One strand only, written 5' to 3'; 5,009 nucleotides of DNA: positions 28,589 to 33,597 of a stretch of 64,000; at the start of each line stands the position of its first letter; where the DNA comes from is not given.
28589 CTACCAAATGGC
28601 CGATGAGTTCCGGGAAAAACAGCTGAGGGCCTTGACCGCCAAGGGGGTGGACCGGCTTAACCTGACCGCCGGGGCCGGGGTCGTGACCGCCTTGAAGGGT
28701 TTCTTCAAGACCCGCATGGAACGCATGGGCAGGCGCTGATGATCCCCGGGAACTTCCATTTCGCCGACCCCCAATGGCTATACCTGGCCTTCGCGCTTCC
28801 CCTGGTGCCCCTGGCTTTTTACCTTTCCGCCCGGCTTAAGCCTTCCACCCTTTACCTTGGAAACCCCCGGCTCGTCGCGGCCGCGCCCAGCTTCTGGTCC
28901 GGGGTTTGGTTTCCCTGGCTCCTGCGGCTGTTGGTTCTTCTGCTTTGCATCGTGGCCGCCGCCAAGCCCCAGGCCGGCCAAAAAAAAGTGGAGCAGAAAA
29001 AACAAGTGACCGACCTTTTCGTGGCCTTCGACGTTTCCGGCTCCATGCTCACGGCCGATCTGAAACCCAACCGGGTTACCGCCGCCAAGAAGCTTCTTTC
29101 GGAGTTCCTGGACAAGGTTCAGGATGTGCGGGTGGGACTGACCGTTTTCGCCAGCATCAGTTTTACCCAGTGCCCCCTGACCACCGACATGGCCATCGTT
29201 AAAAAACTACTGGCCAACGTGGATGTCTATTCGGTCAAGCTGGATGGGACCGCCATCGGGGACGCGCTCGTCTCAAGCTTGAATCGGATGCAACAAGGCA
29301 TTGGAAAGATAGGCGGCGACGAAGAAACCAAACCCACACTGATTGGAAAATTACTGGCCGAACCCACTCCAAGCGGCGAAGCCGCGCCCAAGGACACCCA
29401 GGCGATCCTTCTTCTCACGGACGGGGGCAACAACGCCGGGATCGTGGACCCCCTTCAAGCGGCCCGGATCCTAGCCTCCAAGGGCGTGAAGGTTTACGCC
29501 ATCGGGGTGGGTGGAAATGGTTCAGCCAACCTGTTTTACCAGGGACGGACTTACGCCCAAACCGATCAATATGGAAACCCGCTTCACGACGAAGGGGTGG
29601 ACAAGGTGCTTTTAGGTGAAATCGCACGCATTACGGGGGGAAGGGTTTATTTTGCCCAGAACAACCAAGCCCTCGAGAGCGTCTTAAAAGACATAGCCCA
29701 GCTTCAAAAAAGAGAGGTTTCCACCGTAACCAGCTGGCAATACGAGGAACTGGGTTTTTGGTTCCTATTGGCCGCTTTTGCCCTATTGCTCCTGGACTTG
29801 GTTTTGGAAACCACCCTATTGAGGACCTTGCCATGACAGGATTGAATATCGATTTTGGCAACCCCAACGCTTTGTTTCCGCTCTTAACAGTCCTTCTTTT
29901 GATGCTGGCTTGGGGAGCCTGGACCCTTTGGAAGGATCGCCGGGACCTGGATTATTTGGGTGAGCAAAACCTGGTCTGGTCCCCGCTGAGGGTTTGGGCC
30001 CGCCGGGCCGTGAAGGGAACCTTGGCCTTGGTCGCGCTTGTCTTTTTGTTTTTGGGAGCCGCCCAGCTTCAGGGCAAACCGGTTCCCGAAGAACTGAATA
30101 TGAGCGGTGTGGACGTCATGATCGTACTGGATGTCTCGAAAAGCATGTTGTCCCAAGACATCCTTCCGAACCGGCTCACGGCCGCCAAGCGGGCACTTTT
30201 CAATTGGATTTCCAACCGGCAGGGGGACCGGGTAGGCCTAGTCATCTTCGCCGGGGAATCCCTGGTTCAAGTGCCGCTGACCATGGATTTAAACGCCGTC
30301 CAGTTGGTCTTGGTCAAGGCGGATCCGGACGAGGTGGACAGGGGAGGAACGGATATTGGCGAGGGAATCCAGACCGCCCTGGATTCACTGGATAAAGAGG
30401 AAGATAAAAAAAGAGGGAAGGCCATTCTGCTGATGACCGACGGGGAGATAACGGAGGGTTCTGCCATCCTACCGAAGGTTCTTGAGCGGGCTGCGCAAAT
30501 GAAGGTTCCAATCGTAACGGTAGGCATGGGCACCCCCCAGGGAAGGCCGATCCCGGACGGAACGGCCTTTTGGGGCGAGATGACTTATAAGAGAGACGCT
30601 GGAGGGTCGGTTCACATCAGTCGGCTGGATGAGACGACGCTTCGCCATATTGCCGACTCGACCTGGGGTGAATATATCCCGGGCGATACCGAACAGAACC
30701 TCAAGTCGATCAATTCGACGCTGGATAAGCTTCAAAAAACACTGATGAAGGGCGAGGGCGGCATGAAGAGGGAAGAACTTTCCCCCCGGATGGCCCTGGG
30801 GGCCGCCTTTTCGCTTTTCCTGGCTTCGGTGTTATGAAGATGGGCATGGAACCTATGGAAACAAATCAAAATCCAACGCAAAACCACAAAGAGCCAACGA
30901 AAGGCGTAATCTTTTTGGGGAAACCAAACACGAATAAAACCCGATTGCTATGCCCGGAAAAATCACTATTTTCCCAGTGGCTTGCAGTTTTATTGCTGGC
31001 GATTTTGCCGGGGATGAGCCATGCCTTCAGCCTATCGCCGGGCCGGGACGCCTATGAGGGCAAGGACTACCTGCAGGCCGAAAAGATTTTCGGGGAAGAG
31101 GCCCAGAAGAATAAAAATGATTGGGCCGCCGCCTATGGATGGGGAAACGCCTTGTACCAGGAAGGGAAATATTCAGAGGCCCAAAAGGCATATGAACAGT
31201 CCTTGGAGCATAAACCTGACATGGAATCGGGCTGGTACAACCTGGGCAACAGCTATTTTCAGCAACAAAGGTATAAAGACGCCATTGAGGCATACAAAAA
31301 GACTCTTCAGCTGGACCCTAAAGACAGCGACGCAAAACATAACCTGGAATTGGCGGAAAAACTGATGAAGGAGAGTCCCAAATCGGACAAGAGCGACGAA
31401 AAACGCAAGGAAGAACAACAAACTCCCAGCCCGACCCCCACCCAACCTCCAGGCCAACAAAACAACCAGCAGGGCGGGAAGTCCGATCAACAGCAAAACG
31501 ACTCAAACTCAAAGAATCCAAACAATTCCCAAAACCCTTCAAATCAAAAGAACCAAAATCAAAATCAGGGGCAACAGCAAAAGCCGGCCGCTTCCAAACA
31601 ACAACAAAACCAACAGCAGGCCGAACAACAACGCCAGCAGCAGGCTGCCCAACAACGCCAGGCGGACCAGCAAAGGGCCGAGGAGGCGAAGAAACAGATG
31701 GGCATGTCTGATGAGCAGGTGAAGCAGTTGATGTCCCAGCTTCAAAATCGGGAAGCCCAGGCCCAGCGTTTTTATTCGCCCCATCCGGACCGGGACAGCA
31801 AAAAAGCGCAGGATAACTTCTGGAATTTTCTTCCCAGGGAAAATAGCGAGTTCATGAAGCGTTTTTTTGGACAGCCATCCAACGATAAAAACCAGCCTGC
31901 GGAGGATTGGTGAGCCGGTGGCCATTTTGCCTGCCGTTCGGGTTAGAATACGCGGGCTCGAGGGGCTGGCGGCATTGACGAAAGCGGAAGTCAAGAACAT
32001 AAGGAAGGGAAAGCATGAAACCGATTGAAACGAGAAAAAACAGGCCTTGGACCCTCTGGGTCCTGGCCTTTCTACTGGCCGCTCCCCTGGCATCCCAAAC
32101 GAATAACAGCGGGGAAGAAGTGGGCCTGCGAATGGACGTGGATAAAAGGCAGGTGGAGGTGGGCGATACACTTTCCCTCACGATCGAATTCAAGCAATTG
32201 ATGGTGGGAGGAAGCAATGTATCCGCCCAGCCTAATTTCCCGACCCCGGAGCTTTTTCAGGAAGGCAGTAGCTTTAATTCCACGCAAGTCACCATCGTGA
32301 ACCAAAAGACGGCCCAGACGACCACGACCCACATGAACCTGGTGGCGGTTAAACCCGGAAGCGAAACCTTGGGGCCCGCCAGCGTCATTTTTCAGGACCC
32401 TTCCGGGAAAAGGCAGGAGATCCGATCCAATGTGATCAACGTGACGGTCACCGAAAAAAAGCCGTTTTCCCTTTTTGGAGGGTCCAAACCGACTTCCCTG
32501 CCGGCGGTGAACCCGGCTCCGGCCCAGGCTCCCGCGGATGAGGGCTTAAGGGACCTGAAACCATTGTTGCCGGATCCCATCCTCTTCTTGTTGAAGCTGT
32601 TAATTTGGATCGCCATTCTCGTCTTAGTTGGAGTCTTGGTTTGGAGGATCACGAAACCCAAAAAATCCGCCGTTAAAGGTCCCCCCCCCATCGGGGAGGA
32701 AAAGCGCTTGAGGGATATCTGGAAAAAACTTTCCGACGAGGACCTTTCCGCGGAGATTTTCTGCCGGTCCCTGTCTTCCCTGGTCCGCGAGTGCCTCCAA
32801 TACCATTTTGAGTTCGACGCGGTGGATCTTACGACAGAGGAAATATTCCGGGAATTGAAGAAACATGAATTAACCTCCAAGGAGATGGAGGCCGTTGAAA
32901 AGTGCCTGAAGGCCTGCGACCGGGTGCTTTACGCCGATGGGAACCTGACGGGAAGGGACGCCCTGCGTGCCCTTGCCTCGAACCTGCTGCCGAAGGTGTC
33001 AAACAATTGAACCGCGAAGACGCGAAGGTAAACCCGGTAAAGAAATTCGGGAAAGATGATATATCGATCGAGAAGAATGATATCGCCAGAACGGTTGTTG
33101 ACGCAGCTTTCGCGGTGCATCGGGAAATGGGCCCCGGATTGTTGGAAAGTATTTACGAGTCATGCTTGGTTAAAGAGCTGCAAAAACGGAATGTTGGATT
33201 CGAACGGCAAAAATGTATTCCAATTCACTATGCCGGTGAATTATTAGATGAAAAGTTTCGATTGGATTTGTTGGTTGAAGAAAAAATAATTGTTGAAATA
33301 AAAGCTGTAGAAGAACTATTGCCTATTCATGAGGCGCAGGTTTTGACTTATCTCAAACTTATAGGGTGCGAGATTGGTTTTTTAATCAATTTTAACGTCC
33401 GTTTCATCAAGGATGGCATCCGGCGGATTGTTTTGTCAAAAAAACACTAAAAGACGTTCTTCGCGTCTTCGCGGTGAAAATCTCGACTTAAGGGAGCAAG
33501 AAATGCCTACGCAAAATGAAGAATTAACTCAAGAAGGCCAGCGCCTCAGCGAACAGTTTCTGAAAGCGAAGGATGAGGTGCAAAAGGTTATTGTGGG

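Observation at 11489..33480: A family of inverted-repeat cassettes with octamer-iteron termini, inserted immediately after stop codons inside operons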

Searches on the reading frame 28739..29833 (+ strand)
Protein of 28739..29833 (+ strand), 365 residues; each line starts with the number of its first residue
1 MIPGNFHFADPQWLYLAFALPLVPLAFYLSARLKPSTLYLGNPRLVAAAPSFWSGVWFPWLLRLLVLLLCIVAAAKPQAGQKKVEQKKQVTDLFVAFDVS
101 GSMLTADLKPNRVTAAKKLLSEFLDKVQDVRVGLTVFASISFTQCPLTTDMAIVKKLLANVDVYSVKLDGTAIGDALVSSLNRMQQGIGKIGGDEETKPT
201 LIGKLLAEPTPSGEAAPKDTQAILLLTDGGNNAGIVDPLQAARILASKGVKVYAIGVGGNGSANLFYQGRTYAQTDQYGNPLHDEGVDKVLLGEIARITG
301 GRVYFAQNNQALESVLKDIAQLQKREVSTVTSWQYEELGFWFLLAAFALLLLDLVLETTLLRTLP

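Call 45: find_homologous_proteins(query=window:28739-29833:+, max_evalue=1e-40)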
Query window:28739-29833:+ (365 aa): 430 proteins with E <= 1e-40 among 8000 candidates; the best 120 are listed.
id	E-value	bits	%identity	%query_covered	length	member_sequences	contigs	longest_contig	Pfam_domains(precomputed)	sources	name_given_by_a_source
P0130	2.2e-194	664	83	100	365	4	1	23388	PF00092.35,PF13519.13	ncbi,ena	-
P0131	1.2e-188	645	80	100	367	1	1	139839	PF00092.35,PF13519.13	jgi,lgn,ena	-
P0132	7.0e-187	639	81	100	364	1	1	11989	PF00092.35,PF13519.13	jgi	jgi:Ca-activated chloride channel family protein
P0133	2.4e-186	637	80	100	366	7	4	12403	PF00092.35,PF13519.13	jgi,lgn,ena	jgi:Ca-activated chloride channel family protein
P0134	2.3e-179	614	76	100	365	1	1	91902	PF00092.35,PF13519.13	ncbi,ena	-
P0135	1.4e-146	506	81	81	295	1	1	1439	PF00092.35,PF13519.13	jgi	jgi:Ca-activated chloride channel family protein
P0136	5.9e-129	448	61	99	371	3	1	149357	PF00092.35,PF13519.13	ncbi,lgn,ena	-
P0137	6.9e-127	442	60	100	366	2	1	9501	PF00092.35,PF13519.13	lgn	-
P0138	5.5e-126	439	58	100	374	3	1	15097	PF00092.35,PF13519.13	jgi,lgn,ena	-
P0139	1.0e-125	438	59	99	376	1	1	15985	PF00092.35,PF13519.13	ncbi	-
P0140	1.8e-125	437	59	99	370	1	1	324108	PF00092.35,PF13519.13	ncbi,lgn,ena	-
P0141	2.0e-125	437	59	100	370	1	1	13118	PF00092.35,PF13519.13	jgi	jgi:Ca-activated chloride channel family protein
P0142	3.6e-125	436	59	99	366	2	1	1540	PF00092.35,PF13519.13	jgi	jgi:Ca-activated chloride channel homolog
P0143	5.4e-125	435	57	100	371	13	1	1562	PF00092.35,PF13519.13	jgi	jgi:Ca-activated chloride channel family protein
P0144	6.3e-125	435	99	55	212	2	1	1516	PF00092.35,PF13519.13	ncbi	-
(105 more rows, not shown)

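Call 46: find_encoding_contigs(protein=P0131, flank=10000, max_places=1)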
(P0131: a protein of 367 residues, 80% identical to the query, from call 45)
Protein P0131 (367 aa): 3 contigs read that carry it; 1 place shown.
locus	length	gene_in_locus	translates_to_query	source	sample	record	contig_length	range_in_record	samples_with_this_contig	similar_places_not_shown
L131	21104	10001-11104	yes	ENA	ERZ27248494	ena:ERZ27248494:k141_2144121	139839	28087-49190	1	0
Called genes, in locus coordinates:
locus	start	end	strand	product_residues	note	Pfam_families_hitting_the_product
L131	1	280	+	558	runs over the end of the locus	PF00501:AMP-binding, PF13193:AMP-binding_C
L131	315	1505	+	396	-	PF00108:Thiolase_N, PF00109:ketoacyl-synt (faint), PF02803:Thiolase_C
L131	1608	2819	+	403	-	PF02737:3HCDH_N, PF00725:3HCDH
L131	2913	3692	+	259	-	PF00378:ECH_1, PF16113:ECH_2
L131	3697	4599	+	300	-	PF01734:Patatin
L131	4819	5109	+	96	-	PF00166:Cpn10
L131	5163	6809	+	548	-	PF00118:Cpn60_TCP1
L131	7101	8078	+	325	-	PF04185:Phosphoesterase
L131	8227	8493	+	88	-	PF09723:Zn_ribbon_8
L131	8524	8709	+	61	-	-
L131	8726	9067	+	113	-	-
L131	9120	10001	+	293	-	PF01882:DUF58, PF13519:VWA_2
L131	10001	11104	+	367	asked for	PF00092:VWA (weak), PF13519:VWA_2, PF00092:VWA (weak)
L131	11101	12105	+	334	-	PF00092:VWA, PF13768:VWA_3 (weak), PF13519:VWA_2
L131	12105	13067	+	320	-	-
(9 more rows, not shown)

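Call 47: find_encoding_contigs(protein=P0130, flank=10000, max_places=1)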
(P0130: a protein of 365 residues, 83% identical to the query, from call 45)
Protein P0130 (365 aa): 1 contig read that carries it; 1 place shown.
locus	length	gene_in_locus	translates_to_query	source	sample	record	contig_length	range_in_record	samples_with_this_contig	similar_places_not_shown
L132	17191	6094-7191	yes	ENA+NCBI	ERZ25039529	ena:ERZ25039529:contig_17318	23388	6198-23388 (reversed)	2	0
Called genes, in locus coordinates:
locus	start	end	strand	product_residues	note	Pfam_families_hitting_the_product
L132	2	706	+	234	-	?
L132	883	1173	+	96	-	PF00166:Cpn10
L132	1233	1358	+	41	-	-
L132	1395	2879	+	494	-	PF00118:Cpn60_TCP1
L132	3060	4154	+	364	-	PF04185:Phosphoesterase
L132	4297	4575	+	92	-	PF09723:Zn_ribbon_8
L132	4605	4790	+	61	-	-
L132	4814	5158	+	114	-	-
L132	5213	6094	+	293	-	PF01882:DUF58, PF13519:VWA_2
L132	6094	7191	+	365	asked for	PF13519:VWA_2, PF00092:VWA (weak)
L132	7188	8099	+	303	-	PF01882:DUF58 (weak), PF00092:VWA, PF13519:VWA_2, PF13768:VWA_3 (weak)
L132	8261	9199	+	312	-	-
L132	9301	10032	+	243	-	PF13584:BatD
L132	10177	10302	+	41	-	-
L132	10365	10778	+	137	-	PF13366:PDDEXK_3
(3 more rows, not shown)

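Call 48: find_encoding_contigs(protein=P0134, flank=10000, max_places=1)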
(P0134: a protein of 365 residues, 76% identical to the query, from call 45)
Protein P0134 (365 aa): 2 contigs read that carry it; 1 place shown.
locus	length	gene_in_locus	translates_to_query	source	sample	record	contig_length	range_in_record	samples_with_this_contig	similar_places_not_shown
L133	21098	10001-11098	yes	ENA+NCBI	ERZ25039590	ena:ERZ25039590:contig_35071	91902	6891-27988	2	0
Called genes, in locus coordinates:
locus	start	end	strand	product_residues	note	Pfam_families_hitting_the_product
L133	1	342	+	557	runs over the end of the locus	PF00501:AMP-binding, PF13193:AMP-binding_C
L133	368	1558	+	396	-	PF00108:Thiolase_N, PF00109:ketoacyl-synt (faint), PF02803:Thiolase_C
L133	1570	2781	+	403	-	PF02737:3HCDH_N, PF00725:3HCDH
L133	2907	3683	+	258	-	PF00378:ECH_1, PF16113:ECH_2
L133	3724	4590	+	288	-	PF01734:Patatin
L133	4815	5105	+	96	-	PF00166:Cpn10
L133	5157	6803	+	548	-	PF00118:Cpn60_TCP1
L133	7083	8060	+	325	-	PF04185:Phosphoesterase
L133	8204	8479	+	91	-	PF09723:Zn_ribbon_8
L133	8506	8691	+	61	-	-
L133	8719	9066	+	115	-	-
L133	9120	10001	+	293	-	PF01882:DUF58, PF13519:VWA_2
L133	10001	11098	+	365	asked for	PF00092:VWA, PF13519:VWA_2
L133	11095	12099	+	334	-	PF00092:VWA, PF13768:VWA_3 (weak), PF13519:VWA_2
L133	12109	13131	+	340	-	PF12895:ANAPC3, PF14559:TPR_19 (weak), PF13424:TPR_12, PF13432:TPR_16, PF13414:TPR_11, PF00515:TPR_1, PF07719:TPR_2, PF13414:TPR_11, +5 more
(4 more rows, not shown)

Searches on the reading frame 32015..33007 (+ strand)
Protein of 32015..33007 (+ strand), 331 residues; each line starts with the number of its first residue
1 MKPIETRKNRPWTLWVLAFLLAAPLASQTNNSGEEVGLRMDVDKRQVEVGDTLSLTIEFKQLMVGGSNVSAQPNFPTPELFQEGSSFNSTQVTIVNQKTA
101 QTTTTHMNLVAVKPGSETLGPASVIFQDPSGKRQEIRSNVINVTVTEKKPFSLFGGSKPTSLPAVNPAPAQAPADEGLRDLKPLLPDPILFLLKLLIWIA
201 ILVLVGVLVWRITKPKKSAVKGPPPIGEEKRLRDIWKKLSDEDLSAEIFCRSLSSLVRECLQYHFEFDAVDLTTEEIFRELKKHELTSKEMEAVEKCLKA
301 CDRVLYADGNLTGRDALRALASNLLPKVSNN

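Call 79: search_protein_families(library=pfam, proteins=[window:32015-33007:+], max_evalue=0.00001)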
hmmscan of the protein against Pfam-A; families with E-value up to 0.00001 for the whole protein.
window:32015-33007:+ (331 aa): 1 family
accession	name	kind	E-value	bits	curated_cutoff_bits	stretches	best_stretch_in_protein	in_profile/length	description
PF13584.12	BatD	-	1.9e-10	41.7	24.1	1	41-145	2-92/92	BatD DUF11 like domain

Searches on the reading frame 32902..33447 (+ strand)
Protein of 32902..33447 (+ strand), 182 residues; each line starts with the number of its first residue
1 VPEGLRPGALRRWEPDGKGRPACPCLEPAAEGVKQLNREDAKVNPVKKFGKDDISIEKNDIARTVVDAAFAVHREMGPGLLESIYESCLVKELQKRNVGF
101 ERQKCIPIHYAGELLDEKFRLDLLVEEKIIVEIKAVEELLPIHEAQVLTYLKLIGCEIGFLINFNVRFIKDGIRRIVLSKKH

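Call 16: search_protein_families(library=pfam, proteins=[window:32902-33447:+], max_evalue=0.01)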
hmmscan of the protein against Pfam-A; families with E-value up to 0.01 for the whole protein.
window:32902-33447:+ (182 aa): 1 family
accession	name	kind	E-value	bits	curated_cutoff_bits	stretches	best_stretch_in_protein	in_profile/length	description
PF13366.12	PDDEXK_3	-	1.9e-43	148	22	1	60-176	2-117/117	PD-(D/E)XK nuclease superfamily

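Call 17: search_protein_families(library=ncbifam, proteins=[window:32902-33447:+], max_evalue=0.01)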
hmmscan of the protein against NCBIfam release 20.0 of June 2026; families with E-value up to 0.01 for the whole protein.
window:32902-33447:+ (182 aa): 1 family
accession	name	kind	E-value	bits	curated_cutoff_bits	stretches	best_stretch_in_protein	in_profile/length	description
TIGR04256.1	GxxExxY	subfamily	2.2e-44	150.5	35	1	61-177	2-116/116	GxxExxY protein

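Call 55: find_related_loci(query=A1, collection=metagenome_contigs, flank=3000)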
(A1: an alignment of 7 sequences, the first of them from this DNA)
Query A1 (147 aa) in metagenome_contigs; peptide patterns used: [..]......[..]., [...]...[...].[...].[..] (x = any residue, [..] = any of these).
600 stretches matched a pattern (row limit reached: there are more); 584 encode a relative of the query (tblastn E <= 1e-3); the best 80 are kept; 80 distinct loci.
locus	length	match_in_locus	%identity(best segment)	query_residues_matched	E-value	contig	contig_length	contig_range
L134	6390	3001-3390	60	19-147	1e-46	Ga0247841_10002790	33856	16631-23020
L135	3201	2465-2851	56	15-143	9e-45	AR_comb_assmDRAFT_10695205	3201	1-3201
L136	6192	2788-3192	52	11-146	6e-44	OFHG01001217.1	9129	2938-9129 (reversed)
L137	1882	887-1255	55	24-146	2e-43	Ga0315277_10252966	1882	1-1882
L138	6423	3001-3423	50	1-143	3e-43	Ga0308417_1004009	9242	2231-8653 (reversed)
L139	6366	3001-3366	54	22-143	5e-43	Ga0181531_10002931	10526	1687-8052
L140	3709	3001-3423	55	1-142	3e-43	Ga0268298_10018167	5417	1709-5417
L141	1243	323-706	55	15-142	3e-44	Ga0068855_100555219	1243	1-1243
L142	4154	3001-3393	56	13-143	2e-42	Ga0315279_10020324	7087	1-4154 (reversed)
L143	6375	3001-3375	54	19-143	5e-42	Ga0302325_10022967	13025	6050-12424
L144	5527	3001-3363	55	22-142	3e-42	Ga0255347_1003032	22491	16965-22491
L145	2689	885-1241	56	24-142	7e-42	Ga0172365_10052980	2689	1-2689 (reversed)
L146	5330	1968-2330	55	22-142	6e-42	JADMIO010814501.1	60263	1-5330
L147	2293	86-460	56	19-143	4e-42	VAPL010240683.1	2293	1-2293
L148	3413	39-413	54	21-145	8e-42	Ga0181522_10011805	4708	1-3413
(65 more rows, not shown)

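Call 57: search_solved_structures(query=A1, max_evalue=1, show_alignments=1)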
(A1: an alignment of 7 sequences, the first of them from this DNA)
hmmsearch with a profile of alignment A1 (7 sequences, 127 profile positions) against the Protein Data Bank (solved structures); distinct sequences matched with E-value up to 1: 1.
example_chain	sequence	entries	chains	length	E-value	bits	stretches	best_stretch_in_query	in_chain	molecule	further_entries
7w5z_T5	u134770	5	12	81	0.72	13.4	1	14-59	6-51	Cytochrome c oxidase small TIM subunit 5 | Cullin domain-containing protein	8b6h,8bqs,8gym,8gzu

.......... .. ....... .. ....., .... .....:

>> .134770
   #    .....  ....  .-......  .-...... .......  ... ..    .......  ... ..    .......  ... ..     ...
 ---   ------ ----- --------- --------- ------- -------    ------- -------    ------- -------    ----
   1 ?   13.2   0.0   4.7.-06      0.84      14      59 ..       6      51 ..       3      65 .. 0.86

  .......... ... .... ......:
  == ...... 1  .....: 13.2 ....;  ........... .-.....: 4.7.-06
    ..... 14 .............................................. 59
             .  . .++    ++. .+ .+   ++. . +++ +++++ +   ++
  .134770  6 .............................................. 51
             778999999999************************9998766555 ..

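Call 96: find_related_loci(query=A1, collection=viral_contigs, flank=2500)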
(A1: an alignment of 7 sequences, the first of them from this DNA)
Query A1 (147 aa) in viral_contigs; peptide patterns used: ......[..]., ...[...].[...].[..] (x = any residue, [..] = any of these).
28 stretches matched a pattern; 4 encode a relative of the query (tblastn E <= 1e-3); 4 distinct loci.
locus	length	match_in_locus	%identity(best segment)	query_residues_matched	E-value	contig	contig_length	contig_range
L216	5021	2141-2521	50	19-145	4e-40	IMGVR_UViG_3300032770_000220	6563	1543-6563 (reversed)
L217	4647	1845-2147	40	28-129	2e-19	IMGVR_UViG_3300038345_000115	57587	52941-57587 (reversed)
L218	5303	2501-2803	39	28-129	4e-17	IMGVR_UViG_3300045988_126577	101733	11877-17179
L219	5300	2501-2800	37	30-129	4e-18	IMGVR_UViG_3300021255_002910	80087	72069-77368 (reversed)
